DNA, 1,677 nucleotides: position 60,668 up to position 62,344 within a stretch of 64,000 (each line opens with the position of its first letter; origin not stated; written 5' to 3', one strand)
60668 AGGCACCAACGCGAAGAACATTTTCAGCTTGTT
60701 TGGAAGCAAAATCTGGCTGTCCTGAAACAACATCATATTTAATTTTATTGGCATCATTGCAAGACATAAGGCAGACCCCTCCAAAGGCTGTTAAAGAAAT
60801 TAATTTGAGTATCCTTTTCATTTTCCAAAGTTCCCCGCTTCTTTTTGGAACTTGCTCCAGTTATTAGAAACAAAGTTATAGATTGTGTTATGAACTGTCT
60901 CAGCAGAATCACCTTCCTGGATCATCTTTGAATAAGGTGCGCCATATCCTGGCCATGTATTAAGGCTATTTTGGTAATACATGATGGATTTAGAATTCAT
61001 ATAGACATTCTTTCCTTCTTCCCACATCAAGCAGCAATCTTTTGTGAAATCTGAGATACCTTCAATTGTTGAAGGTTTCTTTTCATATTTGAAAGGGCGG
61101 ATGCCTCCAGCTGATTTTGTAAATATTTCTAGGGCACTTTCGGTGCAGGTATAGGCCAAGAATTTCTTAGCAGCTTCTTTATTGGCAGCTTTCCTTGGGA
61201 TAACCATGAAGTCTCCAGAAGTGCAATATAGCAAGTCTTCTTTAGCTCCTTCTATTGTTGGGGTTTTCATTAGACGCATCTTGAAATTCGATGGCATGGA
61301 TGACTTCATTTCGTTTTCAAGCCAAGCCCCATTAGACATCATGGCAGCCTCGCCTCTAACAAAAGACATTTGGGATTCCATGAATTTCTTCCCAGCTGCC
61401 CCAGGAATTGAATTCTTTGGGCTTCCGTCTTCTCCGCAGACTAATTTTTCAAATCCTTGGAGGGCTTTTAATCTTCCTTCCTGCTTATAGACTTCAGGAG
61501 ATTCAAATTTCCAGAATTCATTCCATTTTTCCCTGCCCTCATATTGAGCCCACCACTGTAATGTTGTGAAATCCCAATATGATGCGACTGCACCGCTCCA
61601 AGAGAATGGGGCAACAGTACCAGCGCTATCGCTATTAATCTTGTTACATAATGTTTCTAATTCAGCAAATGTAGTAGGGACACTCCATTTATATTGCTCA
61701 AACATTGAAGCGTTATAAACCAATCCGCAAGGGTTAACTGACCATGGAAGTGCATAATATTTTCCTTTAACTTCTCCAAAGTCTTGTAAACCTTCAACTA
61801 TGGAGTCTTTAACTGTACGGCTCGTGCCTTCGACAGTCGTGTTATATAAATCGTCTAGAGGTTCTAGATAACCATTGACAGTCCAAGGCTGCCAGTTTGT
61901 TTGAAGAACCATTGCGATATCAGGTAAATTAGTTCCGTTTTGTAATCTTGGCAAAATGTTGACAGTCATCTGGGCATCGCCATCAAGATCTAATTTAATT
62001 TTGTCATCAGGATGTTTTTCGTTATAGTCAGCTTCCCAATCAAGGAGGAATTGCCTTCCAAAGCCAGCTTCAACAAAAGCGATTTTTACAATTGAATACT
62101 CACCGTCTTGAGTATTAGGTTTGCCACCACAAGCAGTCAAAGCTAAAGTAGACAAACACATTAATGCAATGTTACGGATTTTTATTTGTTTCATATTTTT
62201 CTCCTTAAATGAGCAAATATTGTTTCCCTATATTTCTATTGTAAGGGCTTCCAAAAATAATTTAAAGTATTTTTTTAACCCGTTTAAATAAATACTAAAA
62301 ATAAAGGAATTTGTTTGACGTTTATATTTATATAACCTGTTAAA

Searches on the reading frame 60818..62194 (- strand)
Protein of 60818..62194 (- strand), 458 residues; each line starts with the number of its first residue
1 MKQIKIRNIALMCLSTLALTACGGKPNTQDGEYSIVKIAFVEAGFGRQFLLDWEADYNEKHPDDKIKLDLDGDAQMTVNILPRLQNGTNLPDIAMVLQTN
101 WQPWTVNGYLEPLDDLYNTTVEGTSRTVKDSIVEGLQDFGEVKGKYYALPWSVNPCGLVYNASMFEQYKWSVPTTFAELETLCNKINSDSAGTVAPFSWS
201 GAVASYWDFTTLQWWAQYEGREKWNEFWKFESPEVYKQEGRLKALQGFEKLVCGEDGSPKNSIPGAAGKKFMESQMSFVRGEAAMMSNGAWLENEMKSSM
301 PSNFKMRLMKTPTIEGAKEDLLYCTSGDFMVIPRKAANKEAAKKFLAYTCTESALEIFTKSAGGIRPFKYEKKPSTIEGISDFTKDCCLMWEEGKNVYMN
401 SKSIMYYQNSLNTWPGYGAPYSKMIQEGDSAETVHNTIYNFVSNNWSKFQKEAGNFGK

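Call 54: find_encoding_contigs(protein=window:60818-62194:-, flank=10000, max_places=2)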
Protein window:60818-62194:- (458 aa): 12 contigs read that carry it; 2 places shown.
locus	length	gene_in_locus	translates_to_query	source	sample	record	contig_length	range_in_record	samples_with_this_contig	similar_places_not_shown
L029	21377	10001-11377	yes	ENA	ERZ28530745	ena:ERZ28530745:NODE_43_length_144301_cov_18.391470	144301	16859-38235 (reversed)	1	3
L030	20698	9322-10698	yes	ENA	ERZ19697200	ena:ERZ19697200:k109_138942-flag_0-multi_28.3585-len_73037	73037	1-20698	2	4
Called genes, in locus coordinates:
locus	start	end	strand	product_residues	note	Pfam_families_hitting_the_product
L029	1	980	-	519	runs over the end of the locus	PF09903:DUF2130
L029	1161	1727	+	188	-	PF02632:BioY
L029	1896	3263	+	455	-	PF00682:HMGL-like, PF02436:PYC_OADA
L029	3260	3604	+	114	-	-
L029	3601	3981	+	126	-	PF25919:BSH_CusB (faint), PF25917:BSH_RND, PF00364:Biotin_lipoyl, PF25973:BSH_CzcB (faint), PF25984:BSH_YknX (weak)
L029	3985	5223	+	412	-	PF03977:OAD_beta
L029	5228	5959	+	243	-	PF03099:BPL_LplA_LipB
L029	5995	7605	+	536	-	PF01293:PEPCK_ATP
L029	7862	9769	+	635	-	PF17389:Bac_rhamnosid6H, PF06202:GDE_C (weak)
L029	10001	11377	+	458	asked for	PF01547:SBP_bac_1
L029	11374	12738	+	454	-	-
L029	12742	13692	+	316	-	PF00528:BPD_transp_1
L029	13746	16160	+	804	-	PF17803:Cadherin_4, PF17892:Cadherin_5 (weak), PF17963:Big_9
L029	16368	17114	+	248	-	PF00528:BPD_transp_1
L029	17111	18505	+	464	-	-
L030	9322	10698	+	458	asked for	PF01547:SBP_bac_1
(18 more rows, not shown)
